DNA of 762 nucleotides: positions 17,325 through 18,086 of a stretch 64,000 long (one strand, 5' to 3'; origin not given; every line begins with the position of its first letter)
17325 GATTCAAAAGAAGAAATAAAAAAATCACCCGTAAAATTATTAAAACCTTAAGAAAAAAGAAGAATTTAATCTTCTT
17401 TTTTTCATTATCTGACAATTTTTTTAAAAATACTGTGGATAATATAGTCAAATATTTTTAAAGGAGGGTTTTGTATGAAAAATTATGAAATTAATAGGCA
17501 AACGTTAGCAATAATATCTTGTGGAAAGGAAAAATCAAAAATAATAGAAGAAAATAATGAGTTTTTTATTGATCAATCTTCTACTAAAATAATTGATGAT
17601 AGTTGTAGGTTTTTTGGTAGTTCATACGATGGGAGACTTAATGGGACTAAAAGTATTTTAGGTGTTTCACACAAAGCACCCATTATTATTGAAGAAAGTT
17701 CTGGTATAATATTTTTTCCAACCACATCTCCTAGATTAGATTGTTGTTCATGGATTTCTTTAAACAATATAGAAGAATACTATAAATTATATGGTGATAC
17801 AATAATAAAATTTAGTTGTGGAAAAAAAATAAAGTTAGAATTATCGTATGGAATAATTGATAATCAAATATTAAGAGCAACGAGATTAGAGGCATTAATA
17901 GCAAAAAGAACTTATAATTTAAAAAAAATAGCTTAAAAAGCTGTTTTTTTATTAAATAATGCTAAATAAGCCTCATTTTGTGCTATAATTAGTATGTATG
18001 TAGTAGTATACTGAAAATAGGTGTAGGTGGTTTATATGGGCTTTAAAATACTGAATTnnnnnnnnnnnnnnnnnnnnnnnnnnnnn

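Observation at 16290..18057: dnaN-recF interval carries a degenerate HAD protein and a ComK-family regulator with a DnaA box on its promoter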

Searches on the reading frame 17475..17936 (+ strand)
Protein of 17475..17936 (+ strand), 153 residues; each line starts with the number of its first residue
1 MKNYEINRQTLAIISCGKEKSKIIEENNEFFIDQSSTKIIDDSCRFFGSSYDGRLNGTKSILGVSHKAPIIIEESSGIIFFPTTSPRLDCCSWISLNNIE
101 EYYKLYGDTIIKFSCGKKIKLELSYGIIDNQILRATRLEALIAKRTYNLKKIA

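Call 3: search_protein_families(library=pfam, proteins=[window:17475-17936:+], max_evalue=1)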
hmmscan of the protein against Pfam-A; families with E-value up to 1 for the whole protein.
window:17475-17936:+ (153 aa): 1 family
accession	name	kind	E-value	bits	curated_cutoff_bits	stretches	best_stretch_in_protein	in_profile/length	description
PF06338.17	ComK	-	8.9e-44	149.3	22.3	1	2-146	2-151/152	ComK protein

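Call 4: search_protein_families(library=ncbifam, proteins=[window:17475-17936:+], max_evalue=1)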
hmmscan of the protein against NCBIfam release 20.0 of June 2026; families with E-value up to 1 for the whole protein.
window:17475-17936:+ (153 aa): 0 families

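Call 15: find_homologous_proteins(query=window:17475-17936:+, max_evalue=0.001)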
Query window:17475-17936:+ (153 aa): 1003 proteins with E <= 0.001 among 1037 candidates; the best 120 are listed.
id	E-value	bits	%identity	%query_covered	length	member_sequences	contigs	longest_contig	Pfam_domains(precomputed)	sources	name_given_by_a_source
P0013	1.5e-87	309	93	100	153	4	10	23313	PF06338.18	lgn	-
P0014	3.8e-82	291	88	98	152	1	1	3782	PF06338.18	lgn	-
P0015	6.2e-79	281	85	98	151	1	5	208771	PF06338.18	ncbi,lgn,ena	-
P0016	4.2e-76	272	82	99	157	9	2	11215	PF06338.18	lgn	-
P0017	6.4e-75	268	81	99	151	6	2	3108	PF06338.18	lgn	-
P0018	6.7e-75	268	81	95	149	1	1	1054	PF06338.18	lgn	-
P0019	4.1e-74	265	81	95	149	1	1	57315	PF06338.18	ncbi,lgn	-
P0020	3.2e-73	262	76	100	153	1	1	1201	PF06338.18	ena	-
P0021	5.5e-73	262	80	95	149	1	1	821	PF06338.18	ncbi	-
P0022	7.6e-73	261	79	99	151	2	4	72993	PF06338.18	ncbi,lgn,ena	-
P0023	1.4e-72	260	81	95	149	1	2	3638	PF06338.18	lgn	-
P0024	1.5e-72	260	76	99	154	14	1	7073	PF06338.18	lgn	-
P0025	4.0e-72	259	76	99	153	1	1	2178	PF06338.18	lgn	-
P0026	5.0e-72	258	75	99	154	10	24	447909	PF06338.18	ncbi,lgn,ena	-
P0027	1.3e-71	257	75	99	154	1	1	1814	PF06338.18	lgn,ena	-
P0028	4.0e-71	256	78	99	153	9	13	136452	PF06338.18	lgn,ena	-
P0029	2.3e-70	253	75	99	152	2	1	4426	PF06338.18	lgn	-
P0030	3.3e-64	233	71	95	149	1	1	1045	PF06338.18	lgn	-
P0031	1.4e-63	231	71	95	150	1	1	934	PF06338.18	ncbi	-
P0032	1.6e-63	231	71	99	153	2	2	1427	PF06338.18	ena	-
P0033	5.6e-63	229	70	100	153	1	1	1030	PF06338.18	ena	-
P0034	2.1e-62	227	68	95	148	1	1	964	PF06338.18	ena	-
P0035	2.9e-62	227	72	95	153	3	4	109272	PF06338.18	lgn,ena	-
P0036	3.1e-62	227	70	97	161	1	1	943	PF06338.18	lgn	-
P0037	1.1e-61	225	68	99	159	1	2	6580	PF06338.18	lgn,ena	-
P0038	1.2e-61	225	68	99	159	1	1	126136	PF06338.18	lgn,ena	-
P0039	1.4e-61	225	68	99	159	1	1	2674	PF06338.18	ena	-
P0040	8.0e-61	222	68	98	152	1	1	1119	PF06338.18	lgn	-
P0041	1.2e-60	222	68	100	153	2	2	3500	PF06338.18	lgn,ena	-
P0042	2.2e-60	221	67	99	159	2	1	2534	PF06338.18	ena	-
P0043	2.2e-60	221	69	98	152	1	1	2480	PF06338.18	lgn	-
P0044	2.6e-60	220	67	99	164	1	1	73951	PF06338.18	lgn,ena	-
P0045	3.1e-60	220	66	97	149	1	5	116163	PF06338.18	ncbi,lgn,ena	-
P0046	4.1e-60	220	68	99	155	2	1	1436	PF06338.18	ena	-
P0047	6.4e-60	219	66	97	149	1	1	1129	PF06338.18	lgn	-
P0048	7.1e-60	219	67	98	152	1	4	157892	PF06338.18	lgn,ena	-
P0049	8.7e-60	219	66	98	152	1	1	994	PF06338.18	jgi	jgi:competence protein ComK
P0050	1.0e-59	219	66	98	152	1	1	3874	PF06338.18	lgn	-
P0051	1.5e-59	218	66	98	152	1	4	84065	PF06338.18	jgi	-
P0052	1.6e-59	218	66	98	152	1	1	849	PF06338.18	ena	-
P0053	1.8e-59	218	67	100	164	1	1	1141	PF06338.18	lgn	-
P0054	3.2e-59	217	69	95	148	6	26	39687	PF06338.18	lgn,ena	-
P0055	3.4e-59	217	66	97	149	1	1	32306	PF06338.18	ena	-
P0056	4.7e-59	216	66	99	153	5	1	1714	PF06338.18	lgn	-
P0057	4.7e-59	216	70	95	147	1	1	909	PF06338.18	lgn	-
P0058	6.5e-59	216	66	99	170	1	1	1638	PF06338.18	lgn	-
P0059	7.1e-59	216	65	99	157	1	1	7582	PF06338.18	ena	-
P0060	7.6e-59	216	68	95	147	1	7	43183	PF06338.18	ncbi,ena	-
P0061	7.6e-59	216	64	99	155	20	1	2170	PF06338.18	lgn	-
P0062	1.5e-58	215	68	95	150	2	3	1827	PF06338.18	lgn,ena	-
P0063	1.7e-58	215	68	95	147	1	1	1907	PF06338.18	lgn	-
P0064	3.1e-58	214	68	95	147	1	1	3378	PF06338.18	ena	-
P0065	1.5e-57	212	65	95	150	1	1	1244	PF06338.18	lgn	-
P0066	2.3e-57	211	66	95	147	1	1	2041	PF06338.18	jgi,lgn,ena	-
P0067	3.3e-57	210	68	95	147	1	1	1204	PF06338.18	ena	-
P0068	5.6e-57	210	63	95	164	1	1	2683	PF06338.18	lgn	-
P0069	7.5e-57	209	65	97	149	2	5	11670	PF06338.18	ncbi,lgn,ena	-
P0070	7.6e-57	209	65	100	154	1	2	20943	PF06338.18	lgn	-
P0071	1.3e-56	208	66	93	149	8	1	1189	PF06338.18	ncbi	-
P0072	1.5e-56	208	64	99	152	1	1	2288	PF06338.18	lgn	-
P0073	3.5e-56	207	63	100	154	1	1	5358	PF06338.18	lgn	-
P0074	1.2e-55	205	61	99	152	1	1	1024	PF06338.18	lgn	-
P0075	1.4e-55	205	66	88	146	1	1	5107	PF06338.18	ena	-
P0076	2.1e-55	205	60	99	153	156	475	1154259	PF06338.18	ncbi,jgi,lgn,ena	jgi:competence protein ComK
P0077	5.6e-55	203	64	97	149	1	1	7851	PF06338.18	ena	-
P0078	1.8e-54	202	61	97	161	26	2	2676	PF06338.18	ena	-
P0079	2.8e-54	201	60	99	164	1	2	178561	PF06338.18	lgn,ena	-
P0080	4.7e-54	200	61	99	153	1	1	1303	PF06338.18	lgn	-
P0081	1.3e-53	199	66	95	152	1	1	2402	PF06338.18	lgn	-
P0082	1.9e-53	198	62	99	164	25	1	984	PF06338.18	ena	-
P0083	2.9e-53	198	62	95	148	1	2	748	PF06338.18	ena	-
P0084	3.2e-53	197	61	95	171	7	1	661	PF06338.18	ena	-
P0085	4.0e-53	197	63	95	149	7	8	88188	PF06338.18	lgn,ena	-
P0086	5.8e-53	197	63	95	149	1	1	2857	PF06338.18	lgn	-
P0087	8.3e-53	196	66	95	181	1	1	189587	PF06338.18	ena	-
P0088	9.2e-53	196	60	99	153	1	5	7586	PF06338.18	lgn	-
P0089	1.0e-52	196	63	95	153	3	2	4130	PF06338.18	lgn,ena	-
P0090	1.2e-52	196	62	95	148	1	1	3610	PF06338.18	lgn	-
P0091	1.6e-52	195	60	99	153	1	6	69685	PF06338.18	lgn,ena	-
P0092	2.1e-52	195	62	95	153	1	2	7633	PF06338.18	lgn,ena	-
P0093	2.1e-52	195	60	99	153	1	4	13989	PF06338.18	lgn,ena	-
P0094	5.7e-52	193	63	95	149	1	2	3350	PF06338.18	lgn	-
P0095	8.5e-52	193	60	99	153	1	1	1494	PF06338.18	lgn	-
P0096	9.4e-52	193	58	95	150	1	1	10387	PF06338.18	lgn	-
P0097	1.8e-51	192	60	99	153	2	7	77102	PF06338.18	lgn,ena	-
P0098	2.2e-51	191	66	97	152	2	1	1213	PF06338.18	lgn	-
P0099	2.5e-51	191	60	92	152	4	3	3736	PF06338.18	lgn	-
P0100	6.5e-51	190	61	95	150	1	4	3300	PF06338.18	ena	-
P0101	9.2e-51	190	60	99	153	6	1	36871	PF06338.18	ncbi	-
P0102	2.0e-50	188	64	95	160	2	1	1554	PF06338.18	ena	-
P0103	2.6e-50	188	60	95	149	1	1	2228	PF06338.18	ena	-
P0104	2.9e-50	188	62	95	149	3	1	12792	PF06338.18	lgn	-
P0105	3.0e-50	188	61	95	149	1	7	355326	PF06338.18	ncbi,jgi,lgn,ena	jgi:competence protein ComK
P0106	3.5e-50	188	59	99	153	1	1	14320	PF06338.18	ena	-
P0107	6.1e-50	187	60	95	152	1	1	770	PF06338.18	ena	-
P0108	9.3e-50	186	62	95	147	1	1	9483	PF06338.18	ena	-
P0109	1.1e-49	186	59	97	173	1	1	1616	PF06338.18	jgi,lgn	-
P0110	1.4e-49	186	58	95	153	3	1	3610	PF06338.18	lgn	-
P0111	1.5e-49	186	60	95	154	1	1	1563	PF06338.18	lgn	-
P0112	2.2e-49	185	60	95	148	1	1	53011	PF06338.18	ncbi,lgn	-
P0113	3.0e-49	185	58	99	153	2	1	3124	PF06338.18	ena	-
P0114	3.1e-49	185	62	95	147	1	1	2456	PF06338.18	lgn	-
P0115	3.3e-49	184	61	95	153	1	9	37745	PF06338.18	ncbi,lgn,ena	-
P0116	5.5e-49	184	58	100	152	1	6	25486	PF06338.18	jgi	-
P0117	6.4e-49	184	60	95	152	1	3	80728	PF06338.18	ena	-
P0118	9.7e-49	183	59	97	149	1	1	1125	PF06338.18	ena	-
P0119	1.1e-48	183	57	94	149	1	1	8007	PF06338.18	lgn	-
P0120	1.2e-48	183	60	95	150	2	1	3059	PF06338.18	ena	-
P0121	1.3e-48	183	60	95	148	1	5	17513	PF06338.18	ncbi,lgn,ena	-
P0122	1.5e-48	182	59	95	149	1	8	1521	PF06338.18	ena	-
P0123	1.6e-48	182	57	95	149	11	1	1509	PF06338.18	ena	-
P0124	1.9e-48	182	58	97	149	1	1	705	PF06338.18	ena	-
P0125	2.2e-48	182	58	95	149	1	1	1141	PF06338.18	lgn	-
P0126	2.2e-48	182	54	97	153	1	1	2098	PF06338.18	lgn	-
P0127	2.3e-48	182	57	99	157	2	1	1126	PF06338.18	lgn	-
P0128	2.6e-48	182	58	97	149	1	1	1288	PF06338.18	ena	-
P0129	2.6e-48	182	58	97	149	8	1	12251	PF06338.18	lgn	-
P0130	2.7e-48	181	59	95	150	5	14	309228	PF06338.18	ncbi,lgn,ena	-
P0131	3.3e-48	181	59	95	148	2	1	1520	PF06338.18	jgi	jgi:competence protein ComK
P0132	3.4e-48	181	57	95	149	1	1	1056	PF06338.18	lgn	-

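Call 17: find_encoding_contigs(protein=P0076, flank=6000, max_places=3)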
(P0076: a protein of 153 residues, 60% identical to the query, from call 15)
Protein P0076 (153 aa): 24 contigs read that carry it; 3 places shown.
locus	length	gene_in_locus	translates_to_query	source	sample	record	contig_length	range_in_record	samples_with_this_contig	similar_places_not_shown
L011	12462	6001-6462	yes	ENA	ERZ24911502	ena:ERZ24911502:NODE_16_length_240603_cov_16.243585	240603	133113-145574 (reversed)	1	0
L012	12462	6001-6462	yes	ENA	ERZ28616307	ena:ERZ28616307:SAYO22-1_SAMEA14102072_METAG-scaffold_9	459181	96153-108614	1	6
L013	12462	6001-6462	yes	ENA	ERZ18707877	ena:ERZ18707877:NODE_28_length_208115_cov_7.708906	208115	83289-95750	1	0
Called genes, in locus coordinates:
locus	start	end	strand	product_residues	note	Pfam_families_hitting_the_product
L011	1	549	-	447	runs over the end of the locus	PF10396:TrmE_N, PF12631:MnmE_helical, PF00350:Dynamin_N (faint), PF01926:MMR_HSR1, PF02421:FeoB_N, PF04548:AIG1 (weak)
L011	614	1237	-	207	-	PF14804:Jag_N (weak), PF13083:KH_KhpA-B, PF01424:R3H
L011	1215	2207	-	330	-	PF02096:60KD_IMP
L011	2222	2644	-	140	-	PF00825:Ribonuclease_P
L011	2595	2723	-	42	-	PF00468:Ribosomal_L34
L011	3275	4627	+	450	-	PF11638:DnaA_N, PF01695:IstB_IS21, PF00308:Bac_DnaA, PF13173:AAA_14 (weak), PF13401:AAA_22 (faint), PF00004:AAA (weak), PF08299:Bac_DnaA_C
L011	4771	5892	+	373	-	PF00712:DNA_pol3_beta, PF02767:DNA_pol3_beta_2, PF02768:DNA_pol3_beta_3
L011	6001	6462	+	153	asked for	PF06338:ComK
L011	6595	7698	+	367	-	PF02463:SMC_N, PF13175:AAA_15 (faint), PF13476:AAA_23 (weak)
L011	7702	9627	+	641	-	PF02518:HATPase_c, PF00204:DNA_gyraseB, PF01751:Toprim, PF00986:DNA_gyraseB_C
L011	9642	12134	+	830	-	PF00521:DNA_topoisoIV, PF04762:Beta-prop_ELP1_1st (faint), PF03989:DNA_gyraseA_C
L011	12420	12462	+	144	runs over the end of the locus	PF00383:dCMP_cyt_deam_1, PF14437:MafB19-deam, PF14439:Bd3614-deam (weak)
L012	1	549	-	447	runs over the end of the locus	PF10396:TrmE_N, PF12631:MnmE_helical, PF00350:Dynamin_N (faint), PF01926:MMR_HSR1, PF02421:FeoB_N, PF04548:AIG1 (weak)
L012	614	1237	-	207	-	PF14804:Jag_N (weak), PF13083:KH_KhpA-B, PF01424:R3H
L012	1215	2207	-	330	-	PF02096:60KD_IMP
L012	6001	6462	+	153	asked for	PF06338:ComK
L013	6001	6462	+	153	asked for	PF06338:ComK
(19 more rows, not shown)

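Call 18: find_encoding_contigs(protein=P0026, flank=6000, max_places=2)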
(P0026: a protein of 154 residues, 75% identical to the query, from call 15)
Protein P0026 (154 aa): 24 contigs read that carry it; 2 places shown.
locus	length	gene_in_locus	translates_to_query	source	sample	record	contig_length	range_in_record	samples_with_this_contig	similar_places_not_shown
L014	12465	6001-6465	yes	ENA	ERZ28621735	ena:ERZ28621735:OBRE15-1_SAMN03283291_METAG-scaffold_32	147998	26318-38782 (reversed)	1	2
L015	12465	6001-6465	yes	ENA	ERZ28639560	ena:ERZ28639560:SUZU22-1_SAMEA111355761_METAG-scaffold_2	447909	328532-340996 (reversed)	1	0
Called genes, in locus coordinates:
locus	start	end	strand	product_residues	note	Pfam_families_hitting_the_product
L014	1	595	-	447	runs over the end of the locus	PF10396:TrmE_N, PF12631:MnmE_helical, PF00350:Dynamin_N (faint), PF01926:MMR_HSR1, PF02421:FeoB_N, PF04548:AIG1 (weak)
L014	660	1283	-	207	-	PF14804:Jag_N (weak), PF13083:KH_KhpA-B, PF01424:R3H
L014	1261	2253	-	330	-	PF02096:60KD_IMP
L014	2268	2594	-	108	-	PF00825:Ribonuclease_P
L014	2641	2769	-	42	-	PF00468:Ribosomal_L34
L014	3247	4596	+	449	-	PF11638:DnaA_N, PF00308:Bac_DnaA, PF01695:IstB_IS21, PF13401:AAA_22 (faint), PF00004:AAA (faint), PF08299:Bac_DnaA_C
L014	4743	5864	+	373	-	PF00712:DNA_pol3_beta, PF02767:DNA_pol3_beta_2, PF02768:DNA_pol3_beta_3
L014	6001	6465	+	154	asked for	PF06338:ComK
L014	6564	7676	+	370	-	PF02463:SMC_N, PF13175:AAA_15, PF13476:AAA_23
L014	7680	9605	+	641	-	PF02518:HATPase_c, PF00204:DNA_gyraseB, PF01751:Toprim, PF00986:DNA_gyraseB_C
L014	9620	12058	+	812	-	PF00521:DNA_topoisoIV, PF04762:Beta-prop_ELP1_1st (faint), PF03989:DNA_gyraseA_C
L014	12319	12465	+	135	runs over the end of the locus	PF00383:dCMP_cyt_deam_1, PF14437:MafB19-deam, PF14439:Bd3614-deam (weak)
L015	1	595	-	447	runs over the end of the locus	PF10396:TrmE_N, PF00009:GTP_EFTU (faint), PF12631:MnmE_helical, PF00350:Dynamin_N (faint), PF01926:MMR_HSR1, PF02421:FeoB_N, PF04548:AIG1 (weak)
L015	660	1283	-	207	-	PF14804:Jag_N (weak), PF13083:KH_KhpA-B, PF01424:R3H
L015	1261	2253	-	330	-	PF02096:60KD_IMP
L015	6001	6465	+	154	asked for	PF06338:ComK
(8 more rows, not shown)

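Call 19: find_encoding_contigs(protein=P0015, flank=6000, max_places=2)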
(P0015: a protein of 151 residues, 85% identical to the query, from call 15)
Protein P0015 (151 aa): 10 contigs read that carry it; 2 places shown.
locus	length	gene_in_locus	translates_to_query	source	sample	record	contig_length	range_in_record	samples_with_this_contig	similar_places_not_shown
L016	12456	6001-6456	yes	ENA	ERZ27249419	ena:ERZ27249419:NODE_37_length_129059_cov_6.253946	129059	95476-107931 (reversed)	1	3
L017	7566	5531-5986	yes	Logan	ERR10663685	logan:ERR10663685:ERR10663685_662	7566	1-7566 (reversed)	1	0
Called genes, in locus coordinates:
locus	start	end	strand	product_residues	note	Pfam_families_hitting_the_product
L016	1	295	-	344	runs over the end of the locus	-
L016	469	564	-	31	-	-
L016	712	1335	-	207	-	PF13083:KH_KhpA-B, PF01424:R3H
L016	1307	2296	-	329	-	PF02096:60KD_IMP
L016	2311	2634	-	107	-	PF00825:Ribonuclease_P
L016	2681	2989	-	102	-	PF00468:Ribosomal_L34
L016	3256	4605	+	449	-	PF11638:DnaA_N (weak), PF00308:Bac_DnaA, PF01695:IstB_IS21, PF13401:AAA_22 (faint), PF00004:AAA (weak), PF08299:Bac_DnaA_C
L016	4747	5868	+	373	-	PF00712:DNA_pol3_beta, PF02767:DNA_pol3_beta_2, PF02768:DNA_pol3_beta_3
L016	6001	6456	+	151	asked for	PF06338:ComK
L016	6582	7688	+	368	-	PF02463:SMC_N, PF11398:DUF2813 (faint), PF13175:AAA_15 (faint), PF13476:AAA_23 (weak)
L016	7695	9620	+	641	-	PF02518:HATPase_c, PF00204:DNA_gyraseB, PF01751:Toprim, PF00986:DNA_gyraseB_C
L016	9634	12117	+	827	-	PF00521:DNA_topoisoIV, PF03989:DNA_gyraseA_C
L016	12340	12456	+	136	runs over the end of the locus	PF00383:dCMP_cyt_deam_1, PF14437:MafB19-deam, PF14439:Bd3614-deam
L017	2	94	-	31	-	?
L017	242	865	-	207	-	PF13083:KH_KhpA-B, PF01424:R3H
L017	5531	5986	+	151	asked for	PF06338:ComK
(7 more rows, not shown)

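Call 25: find_related_loci(query=A2, collection=metagenome_contigs, flank=4000)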
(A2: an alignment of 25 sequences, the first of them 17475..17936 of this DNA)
Query A2 (153 aa) in metagenome_contigs; peptide patterns used: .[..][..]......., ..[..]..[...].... (x = any residue, [..] = any of these).
600 stretches matched a pattern (row limit reached: there are more); 420 encode a relative of the query (tblastn E <= 1e-3); the best 80 are kept; 80 distinct loci.
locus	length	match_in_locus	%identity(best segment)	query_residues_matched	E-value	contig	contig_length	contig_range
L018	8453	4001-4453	77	1-151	1e-76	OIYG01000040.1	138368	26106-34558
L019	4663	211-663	77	1-151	2e-75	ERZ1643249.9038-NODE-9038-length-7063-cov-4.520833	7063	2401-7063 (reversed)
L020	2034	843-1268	68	4-145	3e-63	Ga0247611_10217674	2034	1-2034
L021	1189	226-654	66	3-145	6e-65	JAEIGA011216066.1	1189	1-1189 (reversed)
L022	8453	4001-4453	60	1-151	4e-61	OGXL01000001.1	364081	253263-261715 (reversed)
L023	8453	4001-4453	60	1-151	4e-61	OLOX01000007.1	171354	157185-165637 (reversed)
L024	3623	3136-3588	60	1-151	3e-61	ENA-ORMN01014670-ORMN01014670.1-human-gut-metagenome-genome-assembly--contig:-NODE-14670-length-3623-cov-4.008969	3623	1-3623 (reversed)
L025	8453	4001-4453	60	1-151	4e-61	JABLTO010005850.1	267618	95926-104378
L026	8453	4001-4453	60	1-151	4e-61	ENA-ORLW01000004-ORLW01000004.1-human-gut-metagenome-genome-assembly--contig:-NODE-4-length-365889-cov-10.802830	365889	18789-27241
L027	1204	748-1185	68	4-149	7e-60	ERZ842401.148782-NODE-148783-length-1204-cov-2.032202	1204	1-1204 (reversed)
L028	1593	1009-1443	61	1-145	4e-58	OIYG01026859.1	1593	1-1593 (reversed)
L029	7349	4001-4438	60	1-146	4e-54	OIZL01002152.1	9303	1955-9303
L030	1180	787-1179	62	1-131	1e-55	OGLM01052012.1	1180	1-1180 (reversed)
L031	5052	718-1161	55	1-148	6e-52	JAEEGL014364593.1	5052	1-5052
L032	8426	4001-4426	56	1-142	2e-51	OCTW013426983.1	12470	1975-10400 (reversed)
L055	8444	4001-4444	55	1-148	9e-49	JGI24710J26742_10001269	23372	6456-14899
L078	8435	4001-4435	57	1-145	2e-46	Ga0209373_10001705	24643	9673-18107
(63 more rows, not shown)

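Call 48: list_cluster_members(proteins=[P0076, P0105, P0005])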
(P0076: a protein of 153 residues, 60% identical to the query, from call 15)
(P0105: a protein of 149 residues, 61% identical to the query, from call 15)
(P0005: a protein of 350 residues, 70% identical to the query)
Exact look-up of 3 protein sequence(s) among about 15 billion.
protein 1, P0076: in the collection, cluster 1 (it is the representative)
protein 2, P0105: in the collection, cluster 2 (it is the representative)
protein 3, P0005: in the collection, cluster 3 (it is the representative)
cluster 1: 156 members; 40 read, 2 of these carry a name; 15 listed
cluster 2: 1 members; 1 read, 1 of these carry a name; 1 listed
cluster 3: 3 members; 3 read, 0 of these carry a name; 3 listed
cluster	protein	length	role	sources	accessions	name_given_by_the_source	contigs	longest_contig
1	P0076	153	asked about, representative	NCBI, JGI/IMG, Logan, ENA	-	competence protein ComK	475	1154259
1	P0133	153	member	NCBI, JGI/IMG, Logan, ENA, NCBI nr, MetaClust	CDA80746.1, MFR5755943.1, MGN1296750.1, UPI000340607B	MAG: competence protein ComK [Candidatus Aphodocola sp.] | competence protein ComK | putative uncharacterized protein [Clostridium sp. CAG:594]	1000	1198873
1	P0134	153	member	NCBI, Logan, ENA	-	-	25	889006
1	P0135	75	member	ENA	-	-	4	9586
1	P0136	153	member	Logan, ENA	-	-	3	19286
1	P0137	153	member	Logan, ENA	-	-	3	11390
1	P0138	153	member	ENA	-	-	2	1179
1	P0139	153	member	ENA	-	-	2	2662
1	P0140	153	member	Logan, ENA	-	-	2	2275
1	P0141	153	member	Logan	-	-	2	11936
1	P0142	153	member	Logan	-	-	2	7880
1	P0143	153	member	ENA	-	-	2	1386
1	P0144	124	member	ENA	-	-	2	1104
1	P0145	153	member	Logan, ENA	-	-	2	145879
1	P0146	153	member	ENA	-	-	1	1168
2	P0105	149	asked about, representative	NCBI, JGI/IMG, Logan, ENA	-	competence protein ComK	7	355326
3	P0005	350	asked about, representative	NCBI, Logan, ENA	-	-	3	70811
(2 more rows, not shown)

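Call 58: search_solved_structures(query=A2, max_evalue=1)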
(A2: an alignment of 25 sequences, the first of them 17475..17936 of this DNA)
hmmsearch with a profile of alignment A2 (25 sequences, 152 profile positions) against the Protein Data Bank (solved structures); distinct sequences matched with E-value up to 1: 1.
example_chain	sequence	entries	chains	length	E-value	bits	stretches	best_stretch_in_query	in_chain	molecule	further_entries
7uii_a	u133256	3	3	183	0.51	13.2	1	49-119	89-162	CanA | Cannulae forming protein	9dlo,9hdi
